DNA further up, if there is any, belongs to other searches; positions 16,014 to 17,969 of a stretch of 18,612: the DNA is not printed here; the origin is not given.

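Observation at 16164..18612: KaiC homologue translationally adjacent to a PAS hybrid histidine kinase in a non-cyanobacterial high-GC genome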

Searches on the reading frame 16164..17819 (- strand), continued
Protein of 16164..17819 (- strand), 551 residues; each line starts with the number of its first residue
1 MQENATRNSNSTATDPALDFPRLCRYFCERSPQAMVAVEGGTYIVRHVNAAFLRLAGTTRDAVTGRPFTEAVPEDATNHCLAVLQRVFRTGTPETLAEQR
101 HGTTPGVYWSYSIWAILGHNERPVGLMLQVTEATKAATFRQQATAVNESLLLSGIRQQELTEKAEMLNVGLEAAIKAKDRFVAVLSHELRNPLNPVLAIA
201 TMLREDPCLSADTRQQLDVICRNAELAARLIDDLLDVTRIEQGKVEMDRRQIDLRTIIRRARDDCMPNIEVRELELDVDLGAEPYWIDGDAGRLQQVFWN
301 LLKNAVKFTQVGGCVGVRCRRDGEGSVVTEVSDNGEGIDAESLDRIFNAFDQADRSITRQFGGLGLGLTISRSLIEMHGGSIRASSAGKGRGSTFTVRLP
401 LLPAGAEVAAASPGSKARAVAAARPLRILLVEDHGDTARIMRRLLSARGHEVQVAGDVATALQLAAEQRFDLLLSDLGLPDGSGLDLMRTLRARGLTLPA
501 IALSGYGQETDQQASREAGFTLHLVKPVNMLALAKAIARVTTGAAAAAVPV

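Call 57: find_homologous_proteins(query=window:16167-17819:-, max_evalue=1e-30)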
Query window:16167-17819:- (551 aa): 7988 proteins with E <= 1e-30 among 8000 candidates; the best 120 are listed.
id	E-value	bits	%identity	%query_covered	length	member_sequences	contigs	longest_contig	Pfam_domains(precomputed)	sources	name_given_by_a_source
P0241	0.0e+0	1210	100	100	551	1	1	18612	PF08448.17,PF02518.32,PF00512.32,PF00072.31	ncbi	-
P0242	3.9e-229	779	67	97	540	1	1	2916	PF08448.17,PF02518.32,PF00512.32,PF00072.31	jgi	-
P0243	5.2e-220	749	63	96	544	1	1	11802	PF08448.17,PF02518.32,PF00512.32,PF00072.31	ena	-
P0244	4.1e-216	736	64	97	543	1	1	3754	PF08448.17,PF02518.32,PF00512.32,PF00072.31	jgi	jgi:signal transduction histidine kinase/ActR/RegA family two-component response regulator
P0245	2.9e-192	658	59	97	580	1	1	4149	PF13581.13,PF08448.17,PF02518.32,PF00512.32,PF00072.31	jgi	jgi:PAS domain S-box-containing protein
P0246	9.4e-192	656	59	97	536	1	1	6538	PF08448.17,PF02518.32,PF00512.32,PF00072.31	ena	-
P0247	1.2e-190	652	59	96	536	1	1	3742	PF13581.13,PF08448.17,PF02518.32,PF00512.32,PF00072.31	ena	-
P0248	1.1e-189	649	58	96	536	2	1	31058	PF08448.17,PF02518.32,PF00512.32,PF00072.31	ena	-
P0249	9.4e-188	643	57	96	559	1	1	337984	PF08448.17,PF02518.32,PF00512.32,PF00989.32,PF00072.31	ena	-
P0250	5.4e-187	640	57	97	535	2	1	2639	PF08448.17,PF02518.32,PF00512.32,PF00072.31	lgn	-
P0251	3.5e-186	638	57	96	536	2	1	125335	PF08448.17,PF02518.32,PF00512.32,PF00072.31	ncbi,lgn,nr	ncbi:MAG: ATP-binding protein [Planctomycetota bacterium]|nr:ATP-binding protein [Planctomycetota ba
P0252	3.4e-185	634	58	96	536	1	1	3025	PF08448.17,PF02518.32,PF00512.32,PF00072.31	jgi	jgi:PAS domain S-box-containing protein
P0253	2.4e-184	632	57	97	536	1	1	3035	PF08448.17,PF02518.32,PF00512.32,PF00072.31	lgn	-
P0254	2.5e-184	632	56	96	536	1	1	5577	PF08448.17,PF02518.32,PF00512.32,PF00072.31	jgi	jgi:signal transduction histidine kinase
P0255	2.9e-184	631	58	96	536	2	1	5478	PF13581.13,PF08448.17,PF02518.32,PF00512.32,PF00072.31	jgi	jgi:two-component system CheB/CheR fusion protein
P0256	2.0e-183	629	55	98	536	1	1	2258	PF13581.13,PF08448.17,PF02518.32,PF00512.32,PF00072.31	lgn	-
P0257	3.7e-183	628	57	96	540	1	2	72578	PF08448.17,PF02518.32,PF00512.32,PF00072.31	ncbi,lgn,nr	ncbi:MAG: hybrid sensor histidine kinase/response regulator [Phycisphaerales bacterium]|nr:hybrid se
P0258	5.7e-183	627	56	96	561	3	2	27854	PF08448.17,PF02518.32,PF00512.32,PF00989.32,PF00072.31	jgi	-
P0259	9.6e-183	626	57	98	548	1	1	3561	PF13581.13,PF08448.17,PF02518.32,PF00512.32,PF00072.31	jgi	jgi:two-component system CheB/CheR fusion protein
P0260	1.8e-182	625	54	98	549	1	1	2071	PF08448.17,PF02518.32,PF00512.32,PF00989.32,PF00072.31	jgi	jgi:PAS domain S-box-containing protein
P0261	6.3e-182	624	57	96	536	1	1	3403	PF13581.13,PF08448.17,PF02518.32,PF00512.32,PF00072.31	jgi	jgi:two-component system CheB/CheR fusion protein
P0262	2.7e-181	622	57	97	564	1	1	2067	PF08448.17,PF02518.32,PF00512.32,PF00072.31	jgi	jgi:two-component system CheB/CheR fusion protein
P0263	9.0e-181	620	57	95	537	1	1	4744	PF08448.17,PF02518.32,PF00512.32,PF00072.31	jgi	-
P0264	1.0e-180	620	59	92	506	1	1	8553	PF13581.13,PF08448.17,PF02518.32,PF00512.32,PF00072.31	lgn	-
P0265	2.8e-179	615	60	90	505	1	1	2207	PF08448.17,PF02518.32,PF00512.32,PF00072.31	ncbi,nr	ncbi:MAG: ATP-binding protein [Planctomycetota bacterium]|nr:ATP-binding protein [Planctomycetota ba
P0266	4.7e-179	614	55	97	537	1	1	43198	PF08448.17,PF02518.32,PF00512.32,PF00072.31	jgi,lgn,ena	-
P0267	1.8e-178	612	55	97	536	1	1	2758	PF08448.17,PF02518.32,PF00512.32,PF00072.31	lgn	-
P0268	2.3e-178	612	57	96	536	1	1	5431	PF08448.17,PF02518.32,PF00512.32,PF00072.31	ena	-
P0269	6.5e-178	610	55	95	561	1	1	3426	PF08448.17,PF02518.32,PF00512.32,PF00072.31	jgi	jgi:PAS domain S-box-containing protein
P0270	7.5e-178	610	55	97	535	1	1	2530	PF08448.17,PF02518.32,PF00512.32,PF00072.31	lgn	-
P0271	7.9e-178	610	56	97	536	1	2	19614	PF08448.17,PF02518.32,PF00512.32,PF00072.31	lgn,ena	-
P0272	3.3e-177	608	53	97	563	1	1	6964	PF13188.14,PF08448.17,PF02518.32,PF00512.32,PF00072.31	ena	-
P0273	1.0e-176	606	55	96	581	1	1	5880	PF08448.17,PF02518.32,PF00512.32,PF00072.31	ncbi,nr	ncbi:MAG: response regulator [Burkholderiales bacterium]|nr:response regulator [Phycisphaerae bacter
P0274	1.0e-176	606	57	96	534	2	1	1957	PF13426.14,PF08448.17,PF02518.32,PF00512.32,PF00072.31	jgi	-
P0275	1.8e-176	606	56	96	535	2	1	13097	PF08448.17,PF02518.32,PF00512.32,PF00072.31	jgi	jgi:two-component system CheB/CheR fusion protein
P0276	2.0e-176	605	55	95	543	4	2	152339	PF08448.17,PF02518.32,PF00512.32,PF00072.31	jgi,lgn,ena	-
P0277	2.4e-176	605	54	97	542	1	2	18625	PF08448.17,PF02518.32,PF00512.32,PF00989.32,PF00072.31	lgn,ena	-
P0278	1.6e-175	602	54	97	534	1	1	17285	PF08448.17,PF02518.32,PF00512.32,PF00072.31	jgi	jgi:two-component system CheB/CheR fusion protein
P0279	2.5e-175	602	56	96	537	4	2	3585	PF08448.17,PF02518.32,PF00512.32,PF00072.31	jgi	jgi:two-component system CheB/CheR fusion protein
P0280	3.8e-175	601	53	96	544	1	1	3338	PF08448.17,PF02518.32,PF00512.32,PF00072.31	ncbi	-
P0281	3.7e-174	598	55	97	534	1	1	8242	PF08448.17,PF02518.32,PF00512.32,PF00072.31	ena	-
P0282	7.1e-174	597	54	97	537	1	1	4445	PF13581.13,PF08448.17,PF02518.32,PF00512.32,PF00072.31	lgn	-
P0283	1.3e-173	596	58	92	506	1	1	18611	PF13581.13,PF08448.17,PF02518.32,PF00512.32,PF00072.31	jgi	jgi:two-component system CheB/CheR fusion protein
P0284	1.9e-173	596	55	96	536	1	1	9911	PF08448.17,PF02518.32,PF00512.32,PF00072.31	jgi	jgi:two-component system CheB/CheR fusion protein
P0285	2.2e-173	595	55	95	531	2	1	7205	PF08448.17,PF02518.32,PF00512.32,PF00072.31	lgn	-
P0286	4.0e-173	595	55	95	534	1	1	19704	PF08448.17,PF02518.32,PF00512.32,PF00072.31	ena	-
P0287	1.5e-172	593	54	97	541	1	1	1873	PF13426.14,PF08448.17,PF02518.32,PF00512.32,PF00072.31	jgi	jgi:signal transduction histidine kinase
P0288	2.1e-172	592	48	78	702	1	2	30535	PF08447.19,PF13426.14,PF08448.17,PF02518.32,PF00512.32,PF00989.32,PF00072.31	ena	-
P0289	2.9e-172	592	58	86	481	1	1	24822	PF02518.32,PF00512.32,PF00072.31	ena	-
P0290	3.1e-172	592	56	96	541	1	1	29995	PF08448.17,PF02518.32,PF00512.32,PF00072.31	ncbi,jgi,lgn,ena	jgi:two-component system CheB/CheR fusion protein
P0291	3.4e-172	592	55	98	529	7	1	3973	PF08448.17,PF02518.32,PF00512.32,PF00989.32,PF00072.31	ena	-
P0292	4.6e-172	591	55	96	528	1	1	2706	PF13581.13,PF08448.17,PF02518.32,PF00512.32,PF00072.31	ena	-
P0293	6.4e-172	591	55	97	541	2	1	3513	PF08448.17,PF02518.32,PF00512.32,PF00072.31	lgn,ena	-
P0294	6.4e-172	591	54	98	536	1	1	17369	PF08448.17,PF02518.32,PF00512.32,PF00072.31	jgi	jgi:signal transduction histidine kinase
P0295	9.0e-172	590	55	96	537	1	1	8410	PF13581.13,PF08448.17,PF02518.32,PF00512.32,PF00072.31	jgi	jgi:two-component system CheB/CheR fusion protein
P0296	2.5e-171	589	54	96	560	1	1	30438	PF08448.17,PF02518.32,PF00512.32,PF00072.31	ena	-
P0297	1.9e-170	586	57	91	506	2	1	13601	PF13581.13,PF08448.17,PF02518.32,PF00512.32,PF00072.31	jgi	jgi:two-component system CheB/CheR fusion protein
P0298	5.5e-170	584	54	94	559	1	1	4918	PF08448.17,PF02518.32,PF00512.32,PF00072.31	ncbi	-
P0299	8.3e-170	584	58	95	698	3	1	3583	PF13426.14,PF13188.14,PF12860.14,PF08448.17,PF02518.32,PF00512.32,PF00989.32,PF00072.31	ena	-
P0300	1.2e-169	583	53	96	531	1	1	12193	PF08448.17,PF02518.32,PF00512.32,PF00989.32,PF00072.31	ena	-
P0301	6.3e-169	581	71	67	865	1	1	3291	PF08447.19,PF08448.17,PF02518.32,PF00512.32,PF00989.32,PF00072.31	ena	-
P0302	1.0e-168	580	71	66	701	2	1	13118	PF13426.14,PF13188.14,PF08448.17,PF02518.32,PF00512.32,PF00989.32,PF00072.31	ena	-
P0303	1.3e-168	580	53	95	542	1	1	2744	PF08448.17,PF02518.32,PF00512.32,PF00072.31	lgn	-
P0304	2.3e-168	579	54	94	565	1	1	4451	PF13426.14,PF08448.17,PF02518.32,PF00512.32,PF00989.32,PF00072.31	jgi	-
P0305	7.7e-168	577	55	94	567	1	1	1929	PF08448.17,PF02518.32,PF00512.32,PF00072.31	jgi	jgi:two-component system CheB/CheR fusion protein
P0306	2.6e-167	575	51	71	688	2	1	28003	PF08447.19,PF08448.17,PF02518.32,PF00512.32,PF00072.31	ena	-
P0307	3.3e-167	575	71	66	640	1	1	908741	PF13426.14,PF13185.13,PF01590.33,PF08448.17,PF02518.32,PF13492.13,PF00512.32,PF00989.32,PF00072.31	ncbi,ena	-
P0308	3.4e-167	575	53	97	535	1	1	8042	PF13581.13,PF08448.17,PF02518.32,PF00512.32,PF00072.31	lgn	-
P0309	4.6e-167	575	52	95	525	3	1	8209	PF08448.17,PF02518.32,PF00512.32,PF00072.31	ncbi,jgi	-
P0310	1.6e-166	573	52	96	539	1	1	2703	PF08448.17,PF02518.32,PF00512.32,PF00072.31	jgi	jgi:two-component system CheB/CheR fusion protein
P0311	1.7e-166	573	51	98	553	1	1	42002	PF13426.14,PF08448.17,PF02518.32,PF00512.32,PF00072.31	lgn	-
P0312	3.6e-166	572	73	67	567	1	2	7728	PF13426.14,PF08448.17,PF02518.32,PF00512.32,PF00989.32,PF00072.31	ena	-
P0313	8.7e-166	570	55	93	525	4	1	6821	PF08448.17,PF02518.32,PF00512.32,PF00072.31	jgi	jgi:two-component system CheB/CheR fusion protein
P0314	9.1e-166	570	53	97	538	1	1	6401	PF08448.17,PF02518.32,PF00512.32,PF00989.32,PF00072.31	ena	-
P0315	1.2e-165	570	52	71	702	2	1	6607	PF08447.19,PF13426.14,PF08448.17,PF02518.32,PF00512.32,PF00989.32,PF00072.31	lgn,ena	-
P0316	4.7e-164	565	52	98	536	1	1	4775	PF08448.17,PF02518.32,PF00512.32,PF00072.31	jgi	jgi:PAS domain S-box-containing protein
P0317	5.2e-164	565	52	74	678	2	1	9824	PF13426.14,PF13188.14,PF08448.17,PF02518.32,PF00512.32,PF00072.31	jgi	jgi:PAS domain S-box-containing protein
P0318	1.1e-163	563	52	97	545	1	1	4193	PF08448.17,PF02518.32,PF00512.32,PF00072.31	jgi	jgi:two-component system, chemotaxis family, CheB/CheR fusion protein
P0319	1.1e-163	563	51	97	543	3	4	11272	PF08448.17,PF02518.32,PF00512.32,PF00072.31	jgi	jgi:PAS domain S-box-containing protein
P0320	3.8e-163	562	52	94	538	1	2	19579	PF13426.14,PF08448.17,PF02518.32,PF00512.32,PF00072.31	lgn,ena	-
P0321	4.8e-163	561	62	79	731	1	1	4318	PF08448.17,PF02518.32,PF00512.32,PF00072.31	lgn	-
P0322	7.5e-163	561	53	94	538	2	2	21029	PF08448.17,PF02518.32,PF00512.32,PF00072.31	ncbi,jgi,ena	jgi:PAS domain S-box-containing protein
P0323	1.7e-162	559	70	67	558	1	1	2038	PF13426.14,PF13188.14,PF08448.17,PF02518.32,PF00512.32,PF00989.32,PF00072.31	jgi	jgi:two-component system, chemotaxis family, CheB/CheR fusion protein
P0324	9.2e-162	557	71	65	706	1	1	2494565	PF13596.13,PF08447.19,PF13426.14,PF13188.14,PF08448.17,PF02518.32,PF00512.32,PF00989.32,PF00072.31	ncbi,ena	-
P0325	1.1e-161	557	53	91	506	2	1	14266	PF08448.17,PF02518.32,PF00512.32,PF00072.31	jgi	jgi:two-component system CheB/CheR fusion protein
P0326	1.5e-161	556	52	96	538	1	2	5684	PF08448.17,PF02518.32,PF00512.32,PF00072.31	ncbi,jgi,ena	jgi:two-component system CheB/CheR fusion protein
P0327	4.1e-161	555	65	69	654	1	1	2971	PF08447.19,PF13426.14,PF13188.14,PF02518.32,PF00512.32,PF00989.32,PF00072.31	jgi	-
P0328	9.5e-161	554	50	97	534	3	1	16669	PF08448.17,PF02518.32,PF00512.32,PF00072.31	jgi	jgi:two-component system CheB/CheR fusion protein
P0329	1.4e-159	550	55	94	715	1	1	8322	PF13426.14,PF13188.14,PF08448.17,PF02518.32,PF00512.32,PF00989.32,PF00072.31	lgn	-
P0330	1.9e-159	549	67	68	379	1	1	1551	PF02518.32,PF00512.32,PF00072.31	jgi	-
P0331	4.6e-159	548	68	66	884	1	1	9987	PF08447.19,PF13426.14,PF13188.14,PF05227.20,PF08448.17,PF02518.32,PF00512.32,PF00989.32,PF00072.31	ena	-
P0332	9.4e-159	547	60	79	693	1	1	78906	PF01590.33,PF02518.32,PF00512.32,PF00072.31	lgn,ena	-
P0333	3.6e-158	545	66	67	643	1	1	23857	PF08447.19,PF13426.14,PF13188.14,PF08448.17,PF02518.32,PF00512.32,PF00989.32,PF00072.31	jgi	-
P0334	3.7e-158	545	67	67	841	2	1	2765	PF08447.19,PF13426.14,PF13188.14,PF08448.17,PF02518.32,PF00512.32,PF00989.32,PF00072.31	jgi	-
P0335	1.7e-157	543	69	68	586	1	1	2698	PF13426.14,PF08448.17,PF02518.32,PF00512.32,PF00989.32,PF00072.31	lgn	-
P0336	2.0e-157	543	51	72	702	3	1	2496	PF08447.19,PF13426.14,PF08448.17,PF02518.32,PF00512.32,PF00989.32,PF00072.31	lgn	-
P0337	2.4e-157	543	51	96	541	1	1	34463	PF08448.17,PF02518.32,PF00512.32,PF00989.32,PF00072.31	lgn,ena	-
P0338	5.4e-157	541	51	95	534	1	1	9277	PF08448.17,PF02518.32,PF00512.32,PF00072.31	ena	-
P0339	6.9e-157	541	55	85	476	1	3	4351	PF02518.32,PF00512.32,PF00072.31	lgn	-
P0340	1.6e-156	540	64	74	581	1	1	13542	PF24820.2,PF08448.17,PF02518.32,PF00512.32,PF00989.32,PF00072.31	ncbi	-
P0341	1.9e-156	540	67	69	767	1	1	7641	PF13426.14,PF13188.14,PF08448.17,PF02518.32,PF00512.32,PF13493.12,PF00072.31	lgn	-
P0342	4.0e-156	538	64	70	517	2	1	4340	PF13426.14,PF24820.2,PF08448.17,PF02518.32,PF00512.32,PF00989.32,PF00072.31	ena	-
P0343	1.8e-155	536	52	93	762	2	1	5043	PF08447.19,PF13426.14,PF13188.14,PF08448.17,PF02518.32,PF00512.32,PF00989.32,PF00072.31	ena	-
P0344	3.1e-155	536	67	69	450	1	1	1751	PF13426.14,PF02518.32,PF00512.32,PF00072.31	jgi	jgi:two-component system CheB/CheR fusion protein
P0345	4.5e-153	528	50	94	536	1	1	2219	PF13426.14,PF08448.17,PF02518.32,PF00512.32,PF00989.32,PF00072.31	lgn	-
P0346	5.9e-153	528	50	95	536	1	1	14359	PF13188.14,PF08448.17,PF02518.32,PF00512.32,PF00989.32,PF00072.31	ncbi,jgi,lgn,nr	ncbi:MAG: ATP-binding protein [FCB group bacterium]|jgi:two-component system CheB/CheR fusion protei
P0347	7.9e-153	528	65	67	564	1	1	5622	PF08448.17,PF02518.32,PF00512.32,PF00989.32,PF00072.31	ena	-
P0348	8.0e-153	528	58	83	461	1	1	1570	PF02518.32,PF00512.32,PF00072.31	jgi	jgi:two-component system CheB/CheR fusion protein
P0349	1.8e-152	526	67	66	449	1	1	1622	PF02518.32,PF00512.32,PF00072.31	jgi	jgi:two-component system CheB/CheR fusion protein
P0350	2.8e-152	526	66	66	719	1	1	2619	PF08447.19,PF13426.14,PF13188.14,PF08448.17,PF02518.32,PF00512.32,PF00989.32,PF00072.31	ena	-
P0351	1.9e-150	520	64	69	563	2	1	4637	PF13426.14,PF02518.32,PF00512.32,PF00989.32,PF00072.31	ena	-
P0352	2.1e-150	520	67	66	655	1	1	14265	PF02518.32,PF00512.32,PF00072.31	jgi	jgi:two-component system, NtrC family, sensor kinase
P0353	3.2e-150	519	62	68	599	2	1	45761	PF02518.32,PF00512.32,PF00072.31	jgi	jgi:signal transduction histidine kinase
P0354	3.6e-149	516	64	70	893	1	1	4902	PF00672.31,PF08447.19,PF13426.14,PF02743.25,PF08448.17,PF02518.32,PF00512.32,PF00989.32,PF00072.31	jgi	-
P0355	1.2e-148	514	64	66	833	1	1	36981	PF08447.19,PF13426.14,PF13188.14,PF12860.14,PF24820.2,PF08448.17,PF02518.32,PF00512.32,PF00989.32,PF00072.31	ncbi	-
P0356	2.0e-148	513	65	68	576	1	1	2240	PF13426.14,PF08448.17,PF02518.32,PF00512.32,PF00989.32,PF00072.31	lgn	-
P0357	4.4e-148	512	52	94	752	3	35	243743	PF08447.19,PF05227.20,PF08448.17,PF02518.32,PF00512.32,PF00989.32,PF00072.31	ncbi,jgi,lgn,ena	-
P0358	4.9e-148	512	52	96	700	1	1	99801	PF13426.14,PF13188.14,PF12860.14,PF08448.17,PF02518.32,PF00512.32,PF00989.32,PF00072.31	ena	-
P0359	1.2e-147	511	62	68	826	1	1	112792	PF08447.19,PF13426.14,PF13188.14,PF08448.17,PF02518.32,PF00512.32,PF00989.32,PF00072.31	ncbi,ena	-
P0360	4.6e-147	509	63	72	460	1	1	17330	PF02518.32,PF00512.32,PF00072.31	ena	-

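Call 58: find_encoding_contigs(protein=P0241, flank=10000, max_places=3)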
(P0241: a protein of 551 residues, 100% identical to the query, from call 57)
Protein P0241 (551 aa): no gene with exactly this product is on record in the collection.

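Call 59: find_encoding_contigs(protein=P0243, flank=8000, max_places=3)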
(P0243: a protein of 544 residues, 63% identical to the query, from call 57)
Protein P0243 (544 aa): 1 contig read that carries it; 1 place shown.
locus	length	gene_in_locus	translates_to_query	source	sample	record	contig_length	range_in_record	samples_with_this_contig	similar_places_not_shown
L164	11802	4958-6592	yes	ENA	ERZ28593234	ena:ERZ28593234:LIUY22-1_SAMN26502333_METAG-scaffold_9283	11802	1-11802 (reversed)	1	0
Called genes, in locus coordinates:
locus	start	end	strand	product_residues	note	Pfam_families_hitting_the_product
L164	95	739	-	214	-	PF11172:DUF2959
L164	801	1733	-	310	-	PF02719:Polysacc_synt_2 (weak), PF01370:Epimerase, PF04321:RmlD_sub_bind, PF16363:GDP_Man_Dehyd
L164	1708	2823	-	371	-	PF00106:adh_short (faint), PF01073:3Beta_HSD, PF01370:Epimerase, PF02719:Polysacc_synt_2, PF04321:RmlD_sub_bind, PF16363:GDP_Man_Dehyd, PF07993:NAD_binding_4, PF13460:NAD_binding_10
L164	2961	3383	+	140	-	-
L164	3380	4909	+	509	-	PF03796:DnaB_C (faint), PF06745:ATPase, PF08423:Rad51 (faint), PF13481:AAA_25, PF23442:DUF7125 (faint), PF05625:PAXNEB (weak), PF06745:ATPase, PF13481:AAA_25, +10 more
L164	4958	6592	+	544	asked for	PF08448:PAS_4 (weak), PF00512:HisKA, PF02518:HATPase_c, PF00072:Response_reg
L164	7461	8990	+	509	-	PF03796:DnaB_C (faint), PF05625:PAXNEB (faint), PF06745:ATPase, PF08423:Rad51 (faint), PF13481:AAA_25, PF23442:DUF7125 (faint), PF06745:ATPase, PF13481:AAA_25 (weak), +7 more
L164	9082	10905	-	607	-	PF13555:AAA_29 (faint), PF24389:ORC-CDC6-like (faint), PF00005:ABC_tran, PF02463:SMC_N (faint), PF03193:RsgA_GTPase (faint), PF05729:NACHT (faint), PF00005:ABC_tran, PF16326:ABC_tran_CTD, +7 more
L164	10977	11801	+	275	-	?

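Call 60: find_encoding_contigs(protein=P0251, flank=6000, max_places=2)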
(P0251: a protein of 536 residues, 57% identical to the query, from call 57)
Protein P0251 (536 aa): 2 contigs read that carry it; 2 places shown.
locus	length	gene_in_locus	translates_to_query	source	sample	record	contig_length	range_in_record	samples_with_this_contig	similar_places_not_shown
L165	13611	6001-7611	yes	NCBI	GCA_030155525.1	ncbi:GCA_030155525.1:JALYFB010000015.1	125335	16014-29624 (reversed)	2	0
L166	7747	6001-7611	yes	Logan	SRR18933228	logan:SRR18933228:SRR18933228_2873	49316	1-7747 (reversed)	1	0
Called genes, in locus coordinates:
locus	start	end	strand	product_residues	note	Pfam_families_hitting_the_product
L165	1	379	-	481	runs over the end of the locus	PF01565:FAD_binding_4, PF02913:FAD-oxidase_C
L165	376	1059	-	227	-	PF00697:PRAI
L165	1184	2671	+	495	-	PF00370:FGGY_N, PF02782:FGGY_C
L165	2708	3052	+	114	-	PF10049:DUF2283 (weak)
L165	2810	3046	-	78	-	-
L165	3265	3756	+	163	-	PF13801:Metal_resist (weak), PF07813:LTXXQ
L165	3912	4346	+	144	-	-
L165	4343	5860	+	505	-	PF00154:RecA_N (faint), PF03796:DnaB_C (faint), PF06745:ATPase, PF13481:AAA_25 (weak), PF23442:DUF7125 (faint), PF05625:PAXNEB (weak), PF06745:ATPase, PF13481:AAA_25 (weak), +4 more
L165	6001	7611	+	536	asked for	PF08448:PAS_4, PF00512:HisKA, PF02518:HATPase_c, PF00072:Response_reg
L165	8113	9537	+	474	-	PF01694:Rhomboid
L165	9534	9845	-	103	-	-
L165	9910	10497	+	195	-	PF13428:TPR_14 (faint), PF13432:TPR_16 (faint), PF14559:TPR_19 (weak), PF07719:TPR_2 (faint), PF13424:TPR_12 (weak), PF12895:ANAPC3 (weak), PF25063:ARM_TT21_C (weak), PF13424:TPR_12 (weak), +7 more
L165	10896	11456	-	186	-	PF00023:Ank (weak)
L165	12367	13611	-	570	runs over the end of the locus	PF01432:Peptidase_M3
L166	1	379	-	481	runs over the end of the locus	PF01565:FAD_binding_4, PF02913:FAD-oxidase_C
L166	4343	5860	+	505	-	PF00154:RecA_N (faint), PF03796:DnaB_C (faint), PF06745:ATPase, PF13481:AAA_25 (weak), PF23442:DUF7125 (faint), PF05625:PAXNEB (weak), PF06745:ATPase, PF13481:AAA_25 (weak), +4 more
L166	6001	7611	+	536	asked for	PF08448:PAS_4, PF00512:HisKA, PF02518:HATPase_c, PF00072:Response_reg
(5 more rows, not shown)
